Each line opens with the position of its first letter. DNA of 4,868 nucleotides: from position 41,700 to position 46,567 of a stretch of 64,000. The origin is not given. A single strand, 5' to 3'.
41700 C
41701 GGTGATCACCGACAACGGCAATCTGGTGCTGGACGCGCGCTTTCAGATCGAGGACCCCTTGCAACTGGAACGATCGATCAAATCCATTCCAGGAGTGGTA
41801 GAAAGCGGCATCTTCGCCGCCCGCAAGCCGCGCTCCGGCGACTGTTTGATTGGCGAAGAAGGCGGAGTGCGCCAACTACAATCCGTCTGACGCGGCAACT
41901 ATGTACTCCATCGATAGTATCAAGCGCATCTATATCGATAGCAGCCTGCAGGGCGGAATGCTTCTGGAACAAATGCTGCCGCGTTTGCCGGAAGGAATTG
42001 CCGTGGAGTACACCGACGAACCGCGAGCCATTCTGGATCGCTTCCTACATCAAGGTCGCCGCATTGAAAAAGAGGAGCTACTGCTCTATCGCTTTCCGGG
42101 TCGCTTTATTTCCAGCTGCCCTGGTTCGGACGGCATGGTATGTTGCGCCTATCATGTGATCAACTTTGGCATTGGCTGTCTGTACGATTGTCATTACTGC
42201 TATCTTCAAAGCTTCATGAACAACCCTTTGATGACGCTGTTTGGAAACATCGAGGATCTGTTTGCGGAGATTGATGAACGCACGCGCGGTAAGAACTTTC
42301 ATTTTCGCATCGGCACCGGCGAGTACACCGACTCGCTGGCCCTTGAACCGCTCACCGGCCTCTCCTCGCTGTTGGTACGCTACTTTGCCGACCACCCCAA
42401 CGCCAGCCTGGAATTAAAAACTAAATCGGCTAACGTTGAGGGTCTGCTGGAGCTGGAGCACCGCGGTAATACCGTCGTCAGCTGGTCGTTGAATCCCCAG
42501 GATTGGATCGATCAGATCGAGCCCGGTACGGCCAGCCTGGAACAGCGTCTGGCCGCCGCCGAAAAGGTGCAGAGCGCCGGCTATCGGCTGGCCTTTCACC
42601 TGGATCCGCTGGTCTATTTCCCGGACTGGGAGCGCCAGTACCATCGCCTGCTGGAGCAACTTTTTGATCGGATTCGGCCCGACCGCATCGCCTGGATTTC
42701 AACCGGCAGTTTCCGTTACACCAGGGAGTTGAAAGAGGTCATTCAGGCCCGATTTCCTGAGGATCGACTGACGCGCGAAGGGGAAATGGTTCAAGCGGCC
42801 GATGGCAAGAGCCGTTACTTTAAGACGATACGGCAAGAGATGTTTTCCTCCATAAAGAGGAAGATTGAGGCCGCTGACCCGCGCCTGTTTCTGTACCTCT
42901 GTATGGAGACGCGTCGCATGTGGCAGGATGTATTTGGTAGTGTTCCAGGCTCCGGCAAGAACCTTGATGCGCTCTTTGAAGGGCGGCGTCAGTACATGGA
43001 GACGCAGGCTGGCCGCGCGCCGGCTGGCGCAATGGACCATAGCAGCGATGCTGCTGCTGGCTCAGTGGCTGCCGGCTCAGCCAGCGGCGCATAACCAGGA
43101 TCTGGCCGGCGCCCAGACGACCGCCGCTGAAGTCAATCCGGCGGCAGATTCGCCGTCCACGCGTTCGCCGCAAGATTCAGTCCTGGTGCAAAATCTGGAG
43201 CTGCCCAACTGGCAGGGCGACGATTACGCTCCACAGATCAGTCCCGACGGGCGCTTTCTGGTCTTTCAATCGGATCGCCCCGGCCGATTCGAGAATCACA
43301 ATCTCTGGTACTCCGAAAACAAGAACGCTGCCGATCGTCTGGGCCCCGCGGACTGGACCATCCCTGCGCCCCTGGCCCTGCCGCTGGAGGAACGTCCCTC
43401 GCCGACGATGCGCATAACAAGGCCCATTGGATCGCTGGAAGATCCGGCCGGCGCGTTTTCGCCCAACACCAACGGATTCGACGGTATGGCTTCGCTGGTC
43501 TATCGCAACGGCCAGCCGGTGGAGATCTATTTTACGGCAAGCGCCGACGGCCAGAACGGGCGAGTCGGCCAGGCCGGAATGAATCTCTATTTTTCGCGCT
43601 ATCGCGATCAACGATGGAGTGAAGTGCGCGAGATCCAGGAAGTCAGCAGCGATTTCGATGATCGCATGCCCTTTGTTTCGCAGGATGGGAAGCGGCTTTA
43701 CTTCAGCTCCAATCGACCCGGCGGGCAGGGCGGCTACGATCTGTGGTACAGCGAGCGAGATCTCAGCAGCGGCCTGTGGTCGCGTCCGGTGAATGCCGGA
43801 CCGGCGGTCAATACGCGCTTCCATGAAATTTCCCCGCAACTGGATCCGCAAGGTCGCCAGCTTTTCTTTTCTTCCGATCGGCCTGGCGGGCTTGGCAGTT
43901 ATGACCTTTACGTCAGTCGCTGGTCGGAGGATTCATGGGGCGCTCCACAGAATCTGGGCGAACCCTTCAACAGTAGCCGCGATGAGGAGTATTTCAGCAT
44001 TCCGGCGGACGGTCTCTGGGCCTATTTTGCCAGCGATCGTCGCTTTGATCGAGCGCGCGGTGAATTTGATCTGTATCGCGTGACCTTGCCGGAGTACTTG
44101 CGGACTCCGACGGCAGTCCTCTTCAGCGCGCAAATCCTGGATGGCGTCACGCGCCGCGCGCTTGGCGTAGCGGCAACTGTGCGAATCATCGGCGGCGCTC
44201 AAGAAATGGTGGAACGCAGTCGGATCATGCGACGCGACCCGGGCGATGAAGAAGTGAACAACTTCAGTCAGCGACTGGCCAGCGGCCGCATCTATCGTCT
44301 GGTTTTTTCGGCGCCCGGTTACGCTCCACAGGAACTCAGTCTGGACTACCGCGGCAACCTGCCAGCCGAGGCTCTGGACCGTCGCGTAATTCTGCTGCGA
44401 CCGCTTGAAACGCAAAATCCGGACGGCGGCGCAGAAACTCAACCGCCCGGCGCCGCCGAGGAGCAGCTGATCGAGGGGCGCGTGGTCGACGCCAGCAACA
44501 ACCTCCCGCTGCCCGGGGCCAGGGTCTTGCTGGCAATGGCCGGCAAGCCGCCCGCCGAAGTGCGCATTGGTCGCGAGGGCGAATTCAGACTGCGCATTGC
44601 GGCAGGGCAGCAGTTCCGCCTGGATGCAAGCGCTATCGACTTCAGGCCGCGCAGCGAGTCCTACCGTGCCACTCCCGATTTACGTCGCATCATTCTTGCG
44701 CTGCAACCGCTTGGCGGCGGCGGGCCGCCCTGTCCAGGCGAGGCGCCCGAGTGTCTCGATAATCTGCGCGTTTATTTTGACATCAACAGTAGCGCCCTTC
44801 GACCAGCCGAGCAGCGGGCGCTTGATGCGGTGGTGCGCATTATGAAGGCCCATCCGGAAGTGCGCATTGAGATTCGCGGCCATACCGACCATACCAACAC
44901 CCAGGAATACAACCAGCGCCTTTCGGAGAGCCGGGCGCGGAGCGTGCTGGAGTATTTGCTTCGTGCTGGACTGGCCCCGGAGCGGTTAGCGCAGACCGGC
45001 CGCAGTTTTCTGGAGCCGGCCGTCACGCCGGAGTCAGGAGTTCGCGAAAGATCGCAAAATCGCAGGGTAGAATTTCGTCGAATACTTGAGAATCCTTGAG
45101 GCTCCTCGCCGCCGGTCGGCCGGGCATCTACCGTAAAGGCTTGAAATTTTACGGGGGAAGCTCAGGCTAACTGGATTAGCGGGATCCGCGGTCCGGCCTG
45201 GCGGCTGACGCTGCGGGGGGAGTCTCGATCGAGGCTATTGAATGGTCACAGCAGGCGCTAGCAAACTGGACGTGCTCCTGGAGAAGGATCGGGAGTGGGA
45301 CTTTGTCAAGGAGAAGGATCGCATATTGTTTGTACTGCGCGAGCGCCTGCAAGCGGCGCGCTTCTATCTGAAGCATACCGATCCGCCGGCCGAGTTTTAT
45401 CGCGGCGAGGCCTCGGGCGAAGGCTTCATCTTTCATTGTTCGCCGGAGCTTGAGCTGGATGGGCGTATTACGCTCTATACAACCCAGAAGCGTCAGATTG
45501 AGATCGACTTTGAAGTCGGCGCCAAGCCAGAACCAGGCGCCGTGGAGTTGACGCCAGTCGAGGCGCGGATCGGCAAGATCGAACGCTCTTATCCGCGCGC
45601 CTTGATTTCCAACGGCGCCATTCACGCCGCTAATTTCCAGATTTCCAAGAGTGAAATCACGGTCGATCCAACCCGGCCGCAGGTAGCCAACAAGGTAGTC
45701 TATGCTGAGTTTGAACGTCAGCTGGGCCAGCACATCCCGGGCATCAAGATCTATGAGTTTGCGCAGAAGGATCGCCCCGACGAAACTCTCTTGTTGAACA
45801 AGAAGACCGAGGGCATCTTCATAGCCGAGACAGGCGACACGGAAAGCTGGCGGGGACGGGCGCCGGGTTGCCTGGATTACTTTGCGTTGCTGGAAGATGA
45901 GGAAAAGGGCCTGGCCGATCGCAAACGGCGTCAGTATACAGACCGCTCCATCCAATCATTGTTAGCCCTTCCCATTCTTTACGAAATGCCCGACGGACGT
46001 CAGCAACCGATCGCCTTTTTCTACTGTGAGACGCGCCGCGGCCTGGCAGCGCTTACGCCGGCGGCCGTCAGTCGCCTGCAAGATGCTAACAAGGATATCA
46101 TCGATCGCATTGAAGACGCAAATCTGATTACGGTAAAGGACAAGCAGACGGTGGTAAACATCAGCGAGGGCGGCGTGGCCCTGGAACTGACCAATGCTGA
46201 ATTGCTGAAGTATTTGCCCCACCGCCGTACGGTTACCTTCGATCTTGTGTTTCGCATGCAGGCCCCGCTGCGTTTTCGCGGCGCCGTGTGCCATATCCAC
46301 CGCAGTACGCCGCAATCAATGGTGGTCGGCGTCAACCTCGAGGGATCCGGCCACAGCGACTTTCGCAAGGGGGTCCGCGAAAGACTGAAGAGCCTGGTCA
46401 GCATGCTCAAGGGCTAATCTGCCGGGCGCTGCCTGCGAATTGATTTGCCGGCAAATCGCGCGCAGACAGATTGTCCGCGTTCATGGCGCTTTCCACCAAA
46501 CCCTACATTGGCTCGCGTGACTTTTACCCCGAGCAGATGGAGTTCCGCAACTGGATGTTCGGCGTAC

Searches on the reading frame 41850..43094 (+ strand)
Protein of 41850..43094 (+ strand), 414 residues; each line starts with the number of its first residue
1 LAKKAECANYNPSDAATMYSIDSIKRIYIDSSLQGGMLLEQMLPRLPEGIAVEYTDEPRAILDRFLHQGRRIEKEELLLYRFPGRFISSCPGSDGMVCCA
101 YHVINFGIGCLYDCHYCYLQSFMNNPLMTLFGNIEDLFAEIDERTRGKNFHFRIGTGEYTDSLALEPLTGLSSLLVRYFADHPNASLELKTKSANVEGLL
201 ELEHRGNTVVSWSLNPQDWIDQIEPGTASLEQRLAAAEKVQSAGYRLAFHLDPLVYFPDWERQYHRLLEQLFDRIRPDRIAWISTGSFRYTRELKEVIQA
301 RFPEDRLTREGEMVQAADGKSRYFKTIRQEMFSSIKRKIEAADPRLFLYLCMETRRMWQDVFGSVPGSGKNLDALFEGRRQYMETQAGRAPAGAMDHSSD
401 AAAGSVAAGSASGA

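Call 63: search_protein_families(library=pfam, proteins=[window:41850-43094:+], max_evalue=0.001)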
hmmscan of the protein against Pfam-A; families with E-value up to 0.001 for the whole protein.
window:41850-43094:+ (414 aa): 2 families
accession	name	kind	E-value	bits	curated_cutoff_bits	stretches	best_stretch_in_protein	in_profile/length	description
PF20903.3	SPL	-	7.3e-40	137.3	27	1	100-340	77-322/338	Spore photoproduct lyase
PF04055.27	Radical_SAM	-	0.00083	20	29.5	0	104-259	1-153/166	Radical SAM superfamily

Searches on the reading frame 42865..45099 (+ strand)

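Call 63: search_protein_families(library=pfam, proteins=[window:42865-45099:+], max_evalue=0.001)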
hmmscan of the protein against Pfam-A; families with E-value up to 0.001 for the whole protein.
window:42865-45099:+ (744 aa): 5 families
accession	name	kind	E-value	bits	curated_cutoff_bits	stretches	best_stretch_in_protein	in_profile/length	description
PF07676.18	PD40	-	5.1e-29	100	20.9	3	261-294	6-37/38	WD40-like Beta Propeller Repeat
PF00691.25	OmpA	-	1.4e-18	67.5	27.2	1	637-727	1-93/98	OmpA family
PF13620.12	CarboxypepD_reg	-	1.2e-09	38.8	32.3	1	536-600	2-67/82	Carboxypeptidase regulatory-like domain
PF13715.12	CarbopepD_reg_2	-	1.9e-05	25.1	32.2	0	536-606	1-68/88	CarboxypepD_reg-like domain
PF05359.17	DUF748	-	0.00069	18.2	50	0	636-680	881-925/1037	Domain of Unknown Function (DUF748)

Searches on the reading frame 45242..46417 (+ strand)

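Call 63: search_protein_families(library=pfam, proteins=[window:45242-46417:+], max_evalue=0.001)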
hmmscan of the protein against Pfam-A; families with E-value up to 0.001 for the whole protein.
window:45242-46417:+ (391 aa): 1 family
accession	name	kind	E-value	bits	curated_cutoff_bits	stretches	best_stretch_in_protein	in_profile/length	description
PF07614.16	DUF1577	-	2.1e-15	57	25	1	59-272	35-246/256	Protein of unknown function (DUF1577)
